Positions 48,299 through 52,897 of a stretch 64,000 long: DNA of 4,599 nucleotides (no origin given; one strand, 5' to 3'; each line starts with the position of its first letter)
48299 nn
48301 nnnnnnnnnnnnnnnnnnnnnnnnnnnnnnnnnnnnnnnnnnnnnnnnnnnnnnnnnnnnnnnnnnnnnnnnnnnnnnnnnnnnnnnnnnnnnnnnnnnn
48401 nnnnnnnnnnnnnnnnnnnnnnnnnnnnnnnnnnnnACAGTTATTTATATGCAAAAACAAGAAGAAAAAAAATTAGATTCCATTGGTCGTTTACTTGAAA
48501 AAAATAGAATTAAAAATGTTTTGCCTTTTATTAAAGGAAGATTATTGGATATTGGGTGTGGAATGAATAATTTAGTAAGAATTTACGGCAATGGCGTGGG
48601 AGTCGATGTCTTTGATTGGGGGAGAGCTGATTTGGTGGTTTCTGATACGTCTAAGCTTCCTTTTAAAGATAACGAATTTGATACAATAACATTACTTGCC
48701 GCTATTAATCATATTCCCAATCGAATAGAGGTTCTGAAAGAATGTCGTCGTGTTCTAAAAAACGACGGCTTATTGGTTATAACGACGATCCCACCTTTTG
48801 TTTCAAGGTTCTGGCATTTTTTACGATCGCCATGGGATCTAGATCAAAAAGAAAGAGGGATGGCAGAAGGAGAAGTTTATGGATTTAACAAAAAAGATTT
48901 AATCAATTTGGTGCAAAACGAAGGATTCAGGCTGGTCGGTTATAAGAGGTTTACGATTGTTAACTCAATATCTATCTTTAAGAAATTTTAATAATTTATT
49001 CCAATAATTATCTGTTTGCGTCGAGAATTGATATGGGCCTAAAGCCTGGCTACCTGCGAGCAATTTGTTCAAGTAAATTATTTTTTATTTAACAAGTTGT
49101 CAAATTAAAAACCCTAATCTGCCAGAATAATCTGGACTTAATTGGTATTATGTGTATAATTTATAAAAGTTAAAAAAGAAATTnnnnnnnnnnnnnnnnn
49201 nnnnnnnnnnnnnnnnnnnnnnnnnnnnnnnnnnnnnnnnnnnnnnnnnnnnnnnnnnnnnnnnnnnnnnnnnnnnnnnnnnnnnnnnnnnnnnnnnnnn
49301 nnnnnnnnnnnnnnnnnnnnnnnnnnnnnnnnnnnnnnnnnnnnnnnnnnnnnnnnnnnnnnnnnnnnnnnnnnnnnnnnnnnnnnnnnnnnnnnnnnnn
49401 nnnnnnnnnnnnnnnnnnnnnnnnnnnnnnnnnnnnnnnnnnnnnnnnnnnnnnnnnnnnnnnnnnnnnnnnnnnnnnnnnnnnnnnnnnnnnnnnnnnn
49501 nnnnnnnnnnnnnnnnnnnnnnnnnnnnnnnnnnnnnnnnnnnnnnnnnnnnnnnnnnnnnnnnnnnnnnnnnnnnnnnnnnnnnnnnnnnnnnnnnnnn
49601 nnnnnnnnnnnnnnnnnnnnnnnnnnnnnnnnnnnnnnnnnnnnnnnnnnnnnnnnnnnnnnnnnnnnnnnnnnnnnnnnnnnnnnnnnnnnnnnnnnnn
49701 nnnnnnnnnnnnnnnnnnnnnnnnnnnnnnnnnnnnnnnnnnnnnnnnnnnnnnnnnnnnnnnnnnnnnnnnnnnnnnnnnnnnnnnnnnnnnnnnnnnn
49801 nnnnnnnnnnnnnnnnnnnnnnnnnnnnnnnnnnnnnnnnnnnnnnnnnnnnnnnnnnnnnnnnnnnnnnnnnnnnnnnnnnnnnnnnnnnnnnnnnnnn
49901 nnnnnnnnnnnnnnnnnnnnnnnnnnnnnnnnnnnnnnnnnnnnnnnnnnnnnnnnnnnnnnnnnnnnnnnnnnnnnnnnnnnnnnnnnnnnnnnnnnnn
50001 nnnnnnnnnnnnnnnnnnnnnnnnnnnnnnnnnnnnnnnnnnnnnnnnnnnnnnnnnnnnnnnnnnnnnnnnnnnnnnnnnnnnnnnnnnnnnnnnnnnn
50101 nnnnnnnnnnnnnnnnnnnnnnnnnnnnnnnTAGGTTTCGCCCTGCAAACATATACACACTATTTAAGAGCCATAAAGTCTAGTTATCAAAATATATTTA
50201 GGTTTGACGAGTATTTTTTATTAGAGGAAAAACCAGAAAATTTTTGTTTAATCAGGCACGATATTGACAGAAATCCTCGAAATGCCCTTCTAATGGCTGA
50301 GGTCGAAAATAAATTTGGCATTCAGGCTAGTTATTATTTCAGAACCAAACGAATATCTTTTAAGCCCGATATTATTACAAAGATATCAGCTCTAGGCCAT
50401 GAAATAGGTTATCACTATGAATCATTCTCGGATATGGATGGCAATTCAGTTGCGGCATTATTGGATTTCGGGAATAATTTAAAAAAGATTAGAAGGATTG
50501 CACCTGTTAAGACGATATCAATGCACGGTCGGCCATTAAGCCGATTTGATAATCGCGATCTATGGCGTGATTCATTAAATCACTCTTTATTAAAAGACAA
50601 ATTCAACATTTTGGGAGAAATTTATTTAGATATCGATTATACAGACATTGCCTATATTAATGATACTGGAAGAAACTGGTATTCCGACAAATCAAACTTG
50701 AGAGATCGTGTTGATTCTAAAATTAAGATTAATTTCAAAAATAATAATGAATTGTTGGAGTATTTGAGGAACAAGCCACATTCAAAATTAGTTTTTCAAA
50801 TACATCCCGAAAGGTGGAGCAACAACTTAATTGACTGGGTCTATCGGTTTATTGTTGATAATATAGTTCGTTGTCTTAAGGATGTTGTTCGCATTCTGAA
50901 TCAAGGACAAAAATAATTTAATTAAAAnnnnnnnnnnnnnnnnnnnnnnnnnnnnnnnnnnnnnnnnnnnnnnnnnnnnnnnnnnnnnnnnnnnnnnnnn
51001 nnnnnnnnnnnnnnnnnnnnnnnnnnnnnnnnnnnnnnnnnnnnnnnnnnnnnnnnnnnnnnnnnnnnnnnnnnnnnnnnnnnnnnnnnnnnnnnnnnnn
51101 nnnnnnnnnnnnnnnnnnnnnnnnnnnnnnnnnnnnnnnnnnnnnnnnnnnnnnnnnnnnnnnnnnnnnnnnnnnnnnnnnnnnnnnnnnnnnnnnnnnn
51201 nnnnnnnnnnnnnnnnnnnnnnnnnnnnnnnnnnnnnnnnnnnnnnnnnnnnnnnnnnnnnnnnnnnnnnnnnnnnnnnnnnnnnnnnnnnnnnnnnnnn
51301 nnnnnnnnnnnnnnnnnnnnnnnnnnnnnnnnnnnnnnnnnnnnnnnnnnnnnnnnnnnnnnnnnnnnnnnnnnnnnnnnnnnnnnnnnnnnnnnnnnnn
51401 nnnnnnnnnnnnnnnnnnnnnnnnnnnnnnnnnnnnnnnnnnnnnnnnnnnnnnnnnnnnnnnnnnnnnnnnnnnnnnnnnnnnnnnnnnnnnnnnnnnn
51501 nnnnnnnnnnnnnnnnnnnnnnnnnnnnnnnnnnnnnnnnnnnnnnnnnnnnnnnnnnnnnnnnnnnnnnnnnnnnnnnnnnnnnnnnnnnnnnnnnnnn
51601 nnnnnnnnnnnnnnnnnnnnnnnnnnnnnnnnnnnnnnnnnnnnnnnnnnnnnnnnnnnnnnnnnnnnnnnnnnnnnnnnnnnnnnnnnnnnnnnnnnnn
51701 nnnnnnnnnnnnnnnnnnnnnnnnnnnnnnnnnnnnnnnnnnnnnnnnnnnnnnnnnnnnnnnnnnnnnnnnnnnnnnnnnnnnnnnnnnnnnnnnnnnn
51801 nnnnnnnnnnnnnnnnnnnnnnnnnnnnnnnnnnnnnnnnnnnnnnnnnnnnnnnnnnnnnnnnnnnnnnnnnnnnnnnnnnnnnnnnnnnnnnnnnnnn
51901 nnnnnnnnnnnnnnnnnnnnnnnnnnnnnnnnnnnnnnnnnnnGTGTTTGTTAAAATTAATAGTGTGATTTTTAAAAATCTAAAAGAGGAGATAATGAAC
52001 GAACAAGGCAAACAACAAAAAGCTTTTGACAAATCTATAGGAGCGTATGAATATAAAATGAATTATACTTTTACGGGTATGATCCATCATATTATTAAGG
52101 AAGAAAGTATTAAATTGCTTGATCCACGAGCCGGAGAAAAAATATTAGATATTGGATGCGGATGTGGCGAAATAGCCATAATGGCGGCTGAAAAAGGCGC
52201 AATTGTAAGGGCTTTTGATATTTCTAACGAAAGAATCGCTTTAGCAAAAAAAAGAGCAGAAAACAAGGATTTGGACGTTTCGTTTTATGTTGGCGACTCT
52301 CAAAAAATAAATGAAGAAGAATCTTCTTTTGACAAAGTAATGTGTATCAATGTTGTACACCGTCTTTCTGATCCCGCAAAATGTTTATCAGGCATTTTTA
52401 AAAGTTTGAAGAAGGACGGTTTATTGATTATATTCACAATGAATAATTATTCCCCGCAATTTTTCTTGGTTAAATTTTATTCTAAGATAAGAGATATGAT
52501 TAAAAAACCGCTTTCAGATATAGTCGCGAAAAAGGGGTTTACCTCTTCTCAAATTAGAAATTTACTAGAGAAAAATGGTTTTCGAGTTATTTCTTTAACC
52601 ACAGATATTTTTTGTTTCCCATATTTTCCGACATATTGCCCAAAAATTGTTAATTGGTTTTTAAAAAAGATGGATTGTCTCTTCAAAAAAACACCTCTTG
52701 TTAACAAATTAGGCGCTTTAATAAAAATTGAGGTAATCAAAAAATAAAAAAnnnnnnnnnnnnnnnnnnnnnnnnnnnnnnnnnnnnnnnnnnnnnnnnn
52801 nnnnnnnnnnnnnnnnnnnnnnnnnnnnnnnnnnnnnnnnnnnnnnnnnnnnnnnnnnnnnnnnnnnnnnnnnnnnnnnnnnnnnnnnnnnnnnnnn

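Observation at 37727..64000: About 26-kb surface-glycan biosynthesis island that continues beyond the window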

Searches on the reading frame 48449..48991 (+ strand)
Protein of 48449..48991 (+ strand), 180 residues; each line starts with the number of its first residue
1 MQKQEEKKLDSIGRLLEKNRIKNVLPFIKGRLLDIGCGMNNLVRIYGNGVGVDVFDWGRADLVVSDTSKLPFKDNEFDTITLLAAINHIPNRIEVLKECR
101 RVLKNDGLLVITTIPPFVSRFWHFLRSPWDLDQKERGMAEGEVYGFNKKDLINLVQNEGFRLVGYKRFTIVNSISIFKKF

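Call 3: search_protein_families(library=pfam, proteins=[window:48449-48991:+], max_evalue=0.01)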
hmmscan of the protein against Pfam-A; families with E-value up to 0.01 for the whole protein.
window:48449-48991:+ (180 aa): 7 families
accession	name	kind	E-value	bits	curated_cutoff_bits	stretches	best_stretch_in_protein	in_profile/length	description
PF08241.18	Methyltransf_11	-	6.9e-14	52.7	21.2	1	34-111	2-95/95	Methyltransferase domain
PF13489.12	Methyltransf_23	-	1.8e-11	44.5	27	1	27-163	21-162/164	Methyltransferase domain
PF13847.12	Methyltransf_31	-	2.8e-09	37.3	27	1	62-114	58-112/145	Methyltransferase domain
PF01209.24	Ubie_methyltran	-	5.3e-09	36.2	20.1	1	59-111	99-151/233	ubiE/COQ5 methyltransferase family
PF13649.12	Methyltransf_25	-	6.3e-09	36.8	27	1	59-107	47-97/97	Methyltransferase domain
PF08242.18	Methyltransf_12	-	6.1e-07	30.5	30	1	59-109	50-98/98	Methyltransferase domain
PF05148.21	Methyltransf_8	-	1.8e-06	28.5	27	1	31-117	75-162/219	Hypothetical methyltransferase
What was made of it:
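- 48449..48991 (+): Short methyltransferase MT2 (180 aa), motif I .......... Methyltransf_11, 52.7 bits (call 3).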

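Call 9: search_protein_families(library=ncbifam, proteins=[window:48449-48991:+], max_evalue=0.001)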
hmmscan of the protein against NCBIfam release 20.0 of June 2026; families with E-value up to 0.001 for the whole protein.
window:48449-48991:+ (180 aa): 24 families
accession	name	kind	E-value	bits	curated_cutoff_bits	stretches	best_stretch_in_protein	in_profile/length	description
NF045667.1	MTase_DVU1556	equivalog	1.1e-09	38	155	1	30-112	24-120/213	DVU_1556 family methyltransferase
TIGR01934.1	MenG_MenH_UbiE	subfamily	1.9e-09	37.1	158.35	1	60-112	90-142/223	ubiquinone/menaquinone biosynthesis methyltransferase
NF040539.1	AST_met_ArsM_2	exception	4.8e-09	36.4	240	1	62-114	114-166/262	putative arsinothricin biosynthesis methyltransferase ArsM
NF001243.0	PRK00216.1-4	equivalog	5.1e-09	35.8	235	1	58-113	98-154/237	demethylmenaquinone methyltransferase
NF001244.0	PRK00216.1-5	equivalog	4e-08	32.8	216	1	60-112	102-154/236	bifunctional demethylmenaquinone methyltransferase/2-methoxy-6-polyprenyl-1,4-benzoquinol methylase UbiE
NF041536.1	ArsM_DUF2284_UU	exception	9.1e-08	30.8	575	1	55-112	124-181/459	arsenite methyltransferase/DUF2284 domain selenoprotein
TIGR02752.1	MenG_heptapren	equivalog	2.1e-07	30.7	419.85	1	59-114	97-153/231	demethylmenaquinone methyltransferase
NF001240.0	PRK00216.1-1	equivalog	2.1e-07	30.2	378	1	58-112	115-169/251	bifunctional demethylmenaquinone methyltransferase/2-methoxy-6-polyprenyl-1,4-benzoquinol methylase UbiE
NF001241.0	PRK00216.1-2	equivalog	3.5e-07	30.1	327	1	60-115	96-151/231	demethylmenaquinone methyltransferase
TIGR01983.1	UbiG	equivalog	4.1e-07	29.5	102.95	1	73-114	112-154/228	bifunctional 2-polyprenyl-6-hydroxyphenol methylase/3-demethylubiquinol 3-O-methyltransferase UbiG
NF047649.1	MTase_UXPK_star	exception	7.4e-07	28.5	460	1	54-112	124-182/283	methyltransferase/UXPK-star double selenoprotein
TIGR02072.1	BioC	equivalog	1.8e-06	28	184.95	1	61-114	82-135/244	malonyl-ACP O-methyltransferase BioC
NF001242.0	PRK00216.1-3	equivalog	3.5e-06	26.6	351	1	60-110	124-174/258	bifunctional demethylmenaquinone methyltransferase/2-methoxy-6-polyprenyl-1,4-benzoquinol methylase UbiE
NF041537.1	ArsM_AhpD_UU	exception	4.3e-06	25.7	510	1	58-113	127-182/345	arsenite methyltransferase/AhpD domain selenoprotein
NF045823.1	PthPhpthDimycoMt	equivalog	1.9e-05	24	300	1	61-112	116-167/256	phthiotriol/phenolphthiotriol dimycocerosates methyltransferase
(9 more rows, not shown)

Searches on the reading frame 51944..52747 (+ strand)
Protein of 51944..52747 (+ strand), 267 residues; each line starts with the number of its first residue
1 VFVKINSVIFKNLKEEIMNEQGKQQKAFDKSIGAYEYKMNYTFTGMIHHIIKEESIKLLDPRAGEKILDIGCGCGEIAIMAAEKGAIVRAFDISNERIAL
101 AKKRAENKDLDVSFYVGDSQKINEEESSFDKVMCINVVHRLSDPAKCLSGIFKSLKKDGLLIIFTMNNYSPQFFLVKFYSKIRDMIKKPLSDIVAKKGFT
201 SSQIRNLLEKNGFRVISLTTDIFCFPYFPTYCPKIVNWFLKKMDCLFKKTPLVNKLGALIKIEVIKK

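Call 4: search_protein_families(library=pfam, proteins=[window:51944-52747:+], max_evalue=0.01)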
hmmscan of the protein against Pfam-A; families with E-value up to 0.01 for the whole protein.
window:51944-52747:+ (267 aa): 19 families
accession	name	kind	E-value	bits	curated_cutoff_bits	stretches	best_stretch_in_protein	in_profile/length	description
PF13847.12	Methyltransf_31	-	6.4e-23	81.5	27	1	63-173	3-119/145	Methyltransferase domain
PF08241.18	Methyltransf_11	-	2.1e-19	70.4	21.2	1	68-163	1-95/95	Methyltransferase domain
PF13649.12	Methyltransf_25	-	2.8e-19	70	27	1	67-159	1-97/97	Methyltransferase domain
PF13489.12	Methyltransf_23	-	4.7e-17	62.6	27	1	58-218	16-164/164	Methyltransferase domain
PF08242.18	Methyltransf_12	-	3.7e-15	56.9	30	1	68-161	1-98/98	Methyltransferase domain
PF01209.24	Ubie_methyltran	-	5.4e-15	55.8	20.1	1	23-169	8-157/233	ubiE/COQ5 methyltransferase family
PF02353.26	CMAS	-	2.3e-11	44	27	1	59-172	58-173/273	Mycolic acid cyclopropane synthetase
PF05175.20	MTS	-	1.1e-08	35.3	23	1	58-134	26-104/170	Methyltransferase small domain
PF05219.18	DREV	-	4.7e-07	29.6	26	1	63-219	94-239/265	DREV methyltransferase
PF06325.19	PrmA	-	1.8e-05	24.9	22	1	62-162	160-257/296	Ribosomal protein L11 methyltransferase (PrmA)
PF03848.20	TehB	-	2.7e-05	24.1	20.4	1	38-157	10-122/193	Tellurite resistance protein TehB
PF01135.25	PCMT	-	6.3e-05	23.3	20.3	1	55-135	65-149/210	Protein-L-isoaspartate(D-aspartate) O-methyltransferase (PCMT)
PF05401.17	NodS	-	0.0001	22.6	24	1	64-162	44-143/201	Nodulation protein S (NodS)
PF08003.17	Methyltransf_9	-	0.00046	19.7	23.8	1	59-166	111-220/315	Protein of unknown function (DUF1698)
PF07021.18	MetW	-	0.00052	20.1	21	1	62-157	12-104/193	Methionine biosynthesis protein MetW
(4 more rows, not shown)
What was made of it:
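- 51944..52747 (+): Methyltransferase MT3 (267 aa from a GTG start; start uncertain), motif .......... Methyltransf_31, 81.5 bits (call 4).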

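Call 10: search_protein_families(library=ncbifam, proteins=[window:51944-52747:+], max_evalue=0.001)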
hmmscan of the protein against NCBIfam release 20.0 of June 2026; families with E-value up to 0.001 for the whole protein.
window:51944-52747:+ (267 aa): 58 families (the best 25 are shown)
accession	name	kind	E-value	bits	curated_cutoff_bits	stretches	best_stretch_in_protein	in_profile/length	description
TIGR01983.1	UbiG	equivalog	2.9e-21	75.8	102.95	1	37-218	23-205/228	bifunctional 2-polyprenyl-6-hydroxyphenol methylase/3-demethylubiquinol 3-O-methyltransferase UbiG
NF043040.1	corrin_prot_MT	hypoth_equivalog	2.3e-20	73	180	1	28-215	8-198/216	corrinoid protein-associated methyltransferase CpaM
TIGR02021.1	BchM-ChlM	equivalog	2.3e-18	66.4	158.9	1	50-216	39-201/218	magnesium protoporphyrin IX methyltransferase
TIGR01934.1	MenG_MenH_UbiE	subfamily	6.4e-17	61.6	158.35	1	38-180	14-160/223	ubiquinone/menaquinone biosynthesis methyltransferase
NF001244.0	PRK00216.1-5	equivalog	7.3e-17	61.4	216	1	18-172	4-162/236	bifunctional demethylmenaquinone methyltransferase/2-methoxy-6-polyprenyl-1,4-benzoquinol methylase UbiE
TIGR04345.1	ovoA_Cterm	equivalog_domain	2.2e-15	56.9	170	1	109-170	115-176/242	putative 4-mercaptohistidine N1-methyltransferase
NF045667.1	MTase_DVU1556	equivalog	1e-13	51.2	155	1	54-217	13-164/213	DVU_1556 family methyltransferase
TIGR02072.1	BioC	equivalog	1.2e-12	48.1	184.95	1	63-166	34-135/244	malonyl-ACP O-methyltransferase BioC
NF008264.0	PRK11036.1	equivalog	4.5e-12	46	366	1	63-219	44-206/261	tRNA uridine 5-oxyacetic acid(34) methyltransferase CmoM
NF001242.0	PRK00216.1-3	equivalog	7.7e-12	45.1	351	1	22-172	28-184/258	bifunctional demethylmenaquinone methyltransferase/2-methoxy-6-polyprenyl-1,4-benzoquinol methylase UbiE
NF041536.1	ArsM_DUF2284_UU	exception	8.9e-12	44.1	575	1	63-163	76-180/459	arsenite methyltransferase/DUF2284 domain selenoprotein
NF052510.1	methyltran_MpqE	exception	1.2e-11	44.4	335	1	25-168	9-156/234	methyl-plastoquinone biosynthesis methyltransferase MpqE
NF008686.0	PRK11705.1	equivalog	1.2e-11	44.3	400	1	59-168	163-270/383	cyclopropane fatty acyl phospholipid synthase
NF041255.1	mycofact_MftM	equivalog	1.4e-10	41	200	1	63-143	139-219/289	mycofactocin oligosaccharide methyltransferase MftM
NF001241.0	PRK00216.1-2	equivalog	1.7e-10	41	327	1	28-174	17-158/231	demethylmenaquinone methyltransferase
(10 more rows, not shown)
